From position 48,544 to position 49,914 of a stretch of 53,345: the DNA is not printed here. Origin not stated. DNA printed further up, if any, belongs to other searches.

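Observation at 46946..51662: Cryptic frv PTS operon with a peptidase-like member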

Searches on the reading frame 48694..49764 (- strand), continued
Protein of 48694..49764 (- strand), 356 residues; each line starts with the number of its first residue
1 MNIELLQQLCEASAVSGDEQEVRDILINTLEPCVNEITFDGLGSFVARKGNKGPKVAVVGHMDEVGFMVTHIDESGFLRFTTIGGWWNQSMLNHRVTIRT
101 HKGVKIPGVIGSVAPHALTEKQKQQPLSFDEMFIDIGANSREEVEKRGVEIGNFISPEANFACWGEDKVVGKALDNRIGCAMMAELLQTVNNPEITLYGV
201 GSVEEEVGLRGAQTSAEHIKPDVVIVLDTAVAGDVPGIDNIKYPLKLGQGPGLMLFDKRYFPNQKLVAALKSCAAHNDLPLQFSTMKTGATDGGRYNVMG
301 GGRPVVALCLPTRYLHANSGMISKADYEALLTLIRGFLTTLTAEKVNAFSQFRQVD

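Call 61: search_protein_families(proteins=[L011:9068-10237:+, L011:6128-8008:+, L011:5326-6036:+], library=ncbifam, max_evalue=0.00001)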
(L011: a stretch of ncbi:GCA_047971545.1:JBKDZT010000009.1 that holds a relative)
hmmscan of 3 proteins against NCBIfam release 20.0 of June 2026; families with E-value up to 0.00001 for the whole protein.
L011:9068-10237:+ (389 aa): 51 families (the best 25 are shown)
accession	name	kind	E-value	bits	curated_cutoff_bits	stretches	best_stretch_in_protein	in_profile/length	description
TIGR04350.1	C_S_lyase_PatB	subfamily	8.9e-90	301.3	340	1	4-383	1-383/384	PatB family C-S lyase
NF041091.1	asp_aminotase_Arch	equivalog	7.1e-27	94.2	550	1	28-382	27-374/376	aspartate aminotransferase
NF041364.1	GntC_guanitoxin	equivalog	2e-26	92.7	415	1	36-381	6-355/356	guanitoxin biosynthesis PLP-dependent (S)-gamma-hydroxy-L-arginine cyclodehydratase GntC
NF004975.0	PRK06348.1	equivalog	1.3e-24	86.9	549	1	28-380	29-380/384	pyridoxal phosphate-dependent aminotransferase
NF005855.0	PRK07777.1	equivalog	2.3e-24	86.4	553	1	66-332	67-331/391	pyridoxal phosphate-dependent aminotransferase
NF006229.0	PRK08361.1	equivalog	6.5e-24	84.7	624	1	28-383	33-388/391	aspartate aminotransferase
NF005817.0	PRK07683.1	equivalog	2.8e-23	82.3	575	1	28-382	28-380/387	aminotransferase A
TIGR01264.1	tyr_amTase_E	equivalog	4.5e-23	81.7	474.25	1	44-381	51-397/403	tyrosine transaminase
TIGR01265.1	tyr_nico_aTase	subfamily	7.5e-23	81.2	292.45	1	60-381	68-397/403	tyrosine/nicotianamine family aminotransferase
NF005744.0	PRK07568.1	subfamily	6.4e-22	77.9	389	1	30-293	32-293/398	pyridoxal phosphate-dependent aminotransferase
NF004770.0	PRK06108.1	subfamily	6.6e-22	77.9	422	1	25-383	33-392/396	pyridoxal phosphate-dependent aminotransferase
NF005816.0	PRK07682.1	equivalog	2.4e-21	75.8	620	1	29-384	30-384/390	aminotransferase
NF005305.0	PRK06836.1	equivalog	8.1e-20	71.4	376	1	24-383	30-391/396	pyridoxal phosphate-dependent aminotransferase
TIGR03540.1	DapC_direct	equivalog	9.1e-20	70.9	593.25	1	29-381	30-382/383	LL-diaminopimelate aminotransferase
NF006230.0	PRK08363.1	equivalog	1.3e-19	70.3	534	1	38-381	43-390/398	alanine aminotransferase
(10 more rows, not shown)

L011:6128-8008:+ (626 aa): 13 families
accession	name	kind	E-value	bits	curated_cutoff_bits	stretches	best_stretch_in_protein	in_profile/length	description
NF008493.0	PRK11404.1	equivalog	2.1e-221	735.6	806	1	157-625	5-475/483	PTS fructose-like transporter subunit IIBC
NF007293.0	PRK09765.1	equivalog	1.4e-105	354.2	763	1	6-623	13-632/639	PTS 2-O-a-mannosyl-D-glycerate transporter subunit IIABC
NF007984.0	PRK10712.1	equivalog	1.1e-76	258.5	793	1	114-613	59-551/563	PTS fructose transporter subunit IIBC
NF007787.0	PRK10478.1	equivalog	7e-64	216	426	1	281-624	13-345/359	PTS fructose transporter subunit EIIC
TIGR01427.1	PTS_IIC_fructo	subfamily_domain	1.8e-57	195.3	157.55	1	272-612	8-344/346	fructose-specific PTS transporter subunit EIIC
TIGR00848.1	fruA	subfamily_domain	2.3e-33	114.8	103.5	1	6-124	7-127/129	fructose PTS transporter subunit IIA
NF007783.0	PRK10474.1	equivalog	4.6e-33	113.7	135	1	158-258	3-101/106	PTS fructose-like transporter subunit IIB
NF007389.0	PRK09913.1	equivalog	6e-30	104.1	151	1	6-139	9-146/148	PTS fructose transporter subunit IIA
TIGR00829.1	FRU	subfamily_domain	1.7e-27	95.5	76.85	1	160-246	1-85/85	fructose PTS transporter subunit IIB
TIGR01419.1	nitro_reg_IIA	equivalog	3.6e-21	75.5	138.7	1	9-130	14-134/145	PTS IIA-like nitrogen regulatory protein PtsN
NF007747.0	PRK10427.1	equivalog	4.7e-20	71.8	153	1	157-253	3-97/114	PTS fructose-like transporter subunit IIB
NF008145.0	PRK10896.1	equivalog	9e-13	48.2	221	1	11-131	24-145/161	PTS IIA-like nitrogen regulatory protein PtsN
NF008319.0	PRK11109.1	equivalog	1e-08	34.9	302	1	5-147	8-143/376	fused PTS fructose transporter subunit IIA/HPr protein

L011:5326-6036:+ (236 aa): 5 families
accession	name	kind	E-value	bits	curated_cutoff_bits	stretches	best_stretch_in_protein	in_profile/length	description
NF008458.0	PRK11337.1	equivalog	6.1e-18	64.8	378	2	3-76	21-94/293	MurR/RpiR family transcriptional regulator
NF040776.2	AlsR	equivalog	2.8e-16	59.3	400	1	3-201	9-225/279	transcriptional repressor AlsR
NF008451.0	PRK11302.1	subfamily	1.8e-07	30.9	296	0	88-202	111-224/286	transcriptional regulator HexR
TIGR03127.2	RuMP_HxlB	equivalog_domain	3.8e-06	26.9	160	0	79-203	4-123/178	6-phospho-3-hexuloisomerase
NF041755.1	RuMP_HxlAB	equivalog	5.1e-06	25.7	500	1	66-193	211-329/391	bifunctional 3-hexulose-6-phosphate synthase/6-phospho-3-hexuloisomerase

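Call 65: find_related_loci(query=A4, collection=genome_contigs, flank=8000)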
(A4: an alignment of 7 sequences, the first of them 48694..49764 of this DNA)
Query A4 (356 aa) in genome_contigs; peptide patterns used: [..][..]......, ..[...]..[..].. (x = any residue, [..] = any of these).
337 stretches matched a pattern; 294 encode a relative of the query (tblastn E <= 1e-3); the best 80 are kept; 80 distinct loci.
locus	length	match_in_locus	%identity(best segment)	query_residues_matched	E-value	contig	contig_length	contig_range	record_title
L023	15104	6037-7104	95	1-356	0e+0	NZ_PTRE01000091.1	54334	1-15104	Escherichia sp. MOD1-EC7003 MOD1-EC7003_91_length_54334_cov_132, whole genome shotgun sequence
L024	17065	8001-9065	87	1-355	0e+0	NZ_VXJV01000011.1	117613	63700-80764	Salmonella enterica subsp. diarizonae strain CCUG 30040T contig_0000011, whole genome shotgun sequence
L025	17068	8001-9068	87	1-356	0e+0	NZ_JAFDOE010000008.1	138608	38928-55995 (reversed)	Citrobacter sp. FP75 contig8, whole genome shotgun sequence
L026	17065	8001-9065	87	1-355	0e+0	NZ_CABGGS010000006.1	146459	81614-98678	Klebsiella spallanzanii isolate SB6411, whole genome shotgun sequence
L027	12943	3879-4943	87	1-355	0e+0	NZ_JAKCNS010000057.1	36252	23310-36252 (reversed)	Kluyvera intermedia strain INSAq229 Aq229_contig_58, whole genome shotgun sequence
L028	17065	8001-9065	86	1-355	0e+0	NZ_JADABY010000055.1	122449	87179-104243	Citrobacter sp. Res13-Sevr-PEB04-36 seq_tig55, whole genome shotgun sequence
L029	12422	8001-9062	86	1-354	0e+0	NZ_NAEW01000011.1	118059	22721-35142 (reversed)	Citrobacter braakii strain ATCC 51113 CbraakiiATCC_L001_NODE_11_length_118059__31.2294, whole genome shotgun sequence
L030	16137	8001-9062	86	1-354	0e+0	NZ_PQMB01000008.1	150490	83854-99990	Citrobacter amalonaticus strain S646 scaffold8.1, whole genome shotgun sequence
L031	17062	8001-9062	86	1-354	0e+0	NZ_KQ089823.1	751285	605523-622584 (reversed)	Citrobacter sp. MGH106 aetzL-supercont1.2, whole genome shotgun sequence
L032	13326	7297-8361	85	1-355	0e+0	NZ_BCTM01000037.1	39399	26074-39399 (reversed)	Kluyvera cryocrescens NBRC 102467, whole genome shotgun sequence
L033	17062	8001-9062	84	1-354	0e+0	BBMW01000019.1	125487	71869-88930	Citrobacter werkmanii NBRC 105721 DNA, contig: CIWKM19, whole genome shotgun sequence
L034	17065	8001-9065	85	1-355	0e+0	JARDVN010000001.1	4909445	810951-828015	Citrobacter amalonaticus strain AUH_CA_2023_1 contig_2, whole genome shotgun sequence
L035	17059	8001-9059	81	1-353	0e+0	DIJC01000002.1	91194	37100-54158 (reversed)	MAG TPA_asm: Enterobacteriaceae bacterium UBA5654 UBA5654_contig_45, whole genome shotgun sequence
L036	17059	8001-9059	79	1-353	0e+0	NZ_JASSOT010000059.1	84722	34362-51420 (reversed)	Lelliottia sp. V86_10 NODE_25_length_84722_cov_16.524298, whole genome shotgun sequence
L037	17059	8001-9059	79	1-353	0e+0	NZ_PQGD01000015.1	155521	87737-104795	Superficieibacter electus strain BP-1 NODE_15_length_155521_cov_39.9411, whole genome shotgun sequence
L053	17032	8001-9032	64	1-345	3e-152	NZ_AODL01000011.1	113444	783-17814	Listeria riparia FSL S10-1204 c11, whole genome shotgun sequence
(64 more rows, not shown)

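Call 69: search_protein_families(proteins=[L053:1497-3743:+, L053:4114-5634:-, L053:6056-6556:+, L053:6575-8047:+, L053:8001-9059:+, L053:9059-10285:+, L053:10290-12017:+, L053:12091-14454:-], library=ncbifam, max_evalue=1e-8)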
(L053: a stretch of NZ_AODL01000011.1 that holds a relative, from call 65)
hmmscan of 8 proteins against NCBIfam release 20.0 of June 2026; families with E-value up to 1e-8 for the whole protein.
L053:1497-3743:+ (748 aa): 0 families

L053:4114-5634:- (506 aa): 0 families

L053:6056-6556:+ (166 aa): 6 families
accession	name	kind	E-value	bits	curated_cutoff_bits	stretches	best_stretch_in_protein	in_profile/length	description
NF007389.0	PRK09913.1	equivalog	1.3e-48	164.7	151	1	20-166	1-147/148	PTS fructose transporter subunit IIA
TIGR00848.1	fruA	subfamily_domain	4.4e-37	126.9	103.5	1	24-149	3-129/129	fructose PTS transporter subunit IIA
NF007293.0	PRK09765.1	equivalog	1.3e-20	73.5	763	1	22-157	7-144/639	PTS 2-O-a-mannosyl-D-glycerate transporter subunit IIABC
TIGR01419.1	nitro_reg_IIA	equivalog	4.5e-20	72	138.7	1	21-161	4-143/145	PTS IIA-like nitrogen regulatory protein PtsN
NF008145.0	PRK10896.1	equivalog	7.6e-16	58.2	221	1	20-155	11-146/161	PTS IIA-like nitrogen regulatory protein PtsN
NF008319.0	PRK11109.1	equivalog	6.5e-13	48.7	302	1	23-163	4-141/376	fused PTS fructose transporter subunit IIA/HPr protein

L053:6575-8047:+ (490 aa): 8 families
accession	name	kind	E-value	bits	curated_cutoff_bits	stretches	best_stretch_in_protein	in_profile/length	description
NF008493.0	PRK11404.1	equivalog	4.3e-268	889.6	806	1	2-475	3-476/483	PTS fructose-like transporter subunit IIBC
NF007293.0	PRK09765.1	equivalog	2.4e-74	251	763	1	6-471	167-631/639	PTS 2-O-a-mannosyl-D-glycerate transporter subunit IIABC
NF007984.0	PRK10712.1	equivalog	6.7e-72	242.7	793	1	5-463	105-552/563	PTS fructose transporter subunit IIBC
NF007787.0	PRK10478.1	equivalog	9.1e-59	199.2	426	1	128-476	12-348/359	PTS fructose transporter subunit EIIC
TIGR01427.1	PTS_IIC_fructo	subfamily_domain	1.1e-53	182.9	157.55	1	126-432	14-314/346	fructose-specific PTS transporter subunit EIIC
NF007783.0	PRK10474.1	equivalog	5.3e-31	107.1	135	1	5-104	3-100/106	PTS fructose-like transporter subunit IIB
TIGR00829.1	FRU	subfamily_domain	6.2e-29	100.1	76.85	1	7-93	1-85/85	fructose PTS transporter subunit IIB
NF007747.0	PRK10427.1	equivalog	2.9e-20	72.5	153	1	5-98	4-95/114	PTS fructose-like transporter subunit IIB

L053:8001-9059:+ (352 aa): 5 families
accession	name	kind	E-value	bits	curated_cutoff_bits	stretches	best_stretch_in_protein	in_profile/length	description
NF007367.0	PRK09864.1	equivalog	4.3e-158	525.7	569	1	1-348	1-349/356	aminopeptidase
NF007421.0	PRK09961.1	equivalog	8.6e-77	258.3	412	1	1-351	1-344/345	aminopeptidase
TIGR03107.1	glu_aminopep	equivalog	4.1e-61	206.8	469.7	1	6-348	4-349/350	glutamyl aminopeptidase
NF040822.1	lys_aminopep_Arch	equivalog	3.8e-57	193.9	700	1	2-341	3-339/345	lysyl aminopeptidase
TIGR03106.1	trio_M42_hydro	equivalog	4.2e-16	58.8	397.75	1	16-244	19-253/343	osmoprotectant NAGGN system M42 family peptidase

L053:9059-10285:+ (408 aa): 46 families (the best 25 are shown)
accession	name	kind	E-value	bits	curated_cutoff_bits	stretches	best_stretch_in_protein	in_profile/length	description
TIGR04350.1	C_S_lyase_PatB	subfamily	5.7e-107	357.9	340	1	23-404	1-384/384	PatB family C-S lyase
NF041364.1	GntC_guanitoxin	equivalog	1.3e-35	123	415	1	54-401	5-355/356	guanitoxin biosynthesis PLP-dependent (S)-gamma-hydroxy-L-arginine cyclodehydratase GntC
NF006229.0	PRK08361.1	equivalog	2.7e-32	112.3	624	1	48-405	34-390/391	aspartate aminotransferase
NF004770.0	PRK06108.1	subfamily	7.4e-31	107.3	422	1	43-404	32-393/396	pyridoxal phosphate-dependent aminotransferase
NF004975.0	PRK06348.1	equivalog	1.1e-30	106.9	549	1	46-401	28-381/384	pyridoxal phosphate-dependent aminotransferase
NF041091.1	asp_aminotase_Arch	equivalog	1.4e-29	103.1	550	1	48-402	28-374/376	aspartate aminotransferase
TIGR01265.1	tyr_nico_aTase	subfamily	1.5e-28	99.9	292.45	1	87-401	77-397/403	tyrosine/nicotianamine family aminotransferase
NF005816.0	PRK07682.1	equivalog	8.9e-28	97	620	1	88-406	71-386/390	aminotransferase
TIGR01264.1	tyr_amTase_E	equivalog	1.2e-26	93.4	474.25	1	79-400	68-396/403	tyrosine transaminase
NF005817.0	PRK07683.1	equivalog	1.6e-25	89.6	575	1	48-406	29-384/387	aminotransferase A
NF005744.0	PRK07568.1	subfamily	8.3e-24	84.1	389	1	56-344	39-323/398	pyridoxal phosphate-dependent aminotransferase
NF005855.0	PRK07777.1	equivalog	2.3e-23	83.1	553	1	62-372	43-352/391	pyridoxal phosphate-dependent aminotransferase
TIGR03947.1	viomycin_VioD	equivalog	4.7e-23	81.7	390.9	1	105-401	68-357/359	capreomycidine synthase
NF006514.0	PRK08960.1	equivalog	7.4e-23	81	554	1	48-404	33-386/388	pyridoxal phosphate-dependent aminotransferase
NF005305.0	PRK06836.1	equivalog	1.4e-22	80.5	376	1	42-406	29-394/396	pyridoxal phosphate-dependent aminotransferase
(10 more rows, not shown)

L053:10290-12017:+ (575 aa): 2 families
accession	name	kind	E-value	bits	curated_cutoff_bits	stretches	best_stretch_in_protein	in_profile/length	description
NF007366.0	PRK09863.1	equivalog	9.3e-123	410.7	426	1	1-573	1-583/586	putative frv operon regulatory protein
NF053736.1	AcpB_EbpR_MafR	subfamily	4.8e-14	52.5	130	1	3-113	5-118/481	AcpB/EbpR/MafR family transcriptional regulator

L053:12091-14454:- (787 aa): 2 families
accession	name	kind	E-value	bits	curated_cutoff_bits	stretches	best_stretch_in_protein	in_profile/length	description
NF053732.1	HyalteLyHylBENTFA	equivalog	6.3e-99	331.9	1350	1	33-780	230-996/1000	hyaluronate lyase HylB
NF043001.1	chondaseAC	equivalog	4.5e-42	144.2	1000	1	410-751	348-682/701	chondroitinase-AC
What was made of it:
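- The Listeria riparia FrvA and FrvB pass the E. coli-derived equivalog cutoffs (164.7 against 151; 889.6 against 806) (call 69).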

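Call 83: profile_search(protein=L053:4114-5634:-)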
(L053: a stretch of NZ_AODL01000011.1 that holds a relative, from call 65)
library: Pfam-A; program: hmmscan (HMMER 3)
A. the first sequence (506 residues): domains with independent E <= 10: 6; with E <= 0.001: 1
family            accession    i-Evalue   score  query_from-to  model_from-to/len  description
SdrD_B            PF17210.9     6.8e-09    36.4      49-135         3-84/112  SdrD B-like domain
SpaA              PF17802.7      0.0067    17.0      71-117        15-57/91  Prealbumin-like fold domain
CarboxypepD_reg   PF13620.12       0.01    16.6      71-127        13-66/82  Carboxypeptidase regulatory-like domain
NOMO_3rd          PF23193.1        0.34    11.4      80-117        46-83/120  NOMO third transthyretin-like domain
SdrD_B            PF17210.9        0.67    10.6     402-440         7-46/112  SdrD B-like domain
SdrD_B            PF17210.9         1.5     9.5     172-195         7-30/112  SdrD B-like domain

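Call 84: profile_search(protein=L053:1497-3743:+)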
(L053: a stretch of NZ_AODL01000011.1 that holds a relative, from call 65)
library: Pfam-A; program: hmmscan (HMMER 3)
A. the first sequence (748 residues): domains with independent E <= 10: 2; with E <= 0.001: 1
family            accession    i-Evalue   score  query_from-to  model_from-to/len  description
Gram_pos_anchor   PF00746.26    0.00037    20.8     708-745         2-39/43  LPXTG cell wall anchor motif
TRAP_beta         PF05753.20        1.2     9.0      50-114        37-101/178  Translocon-associated protein beta (TRAPB)
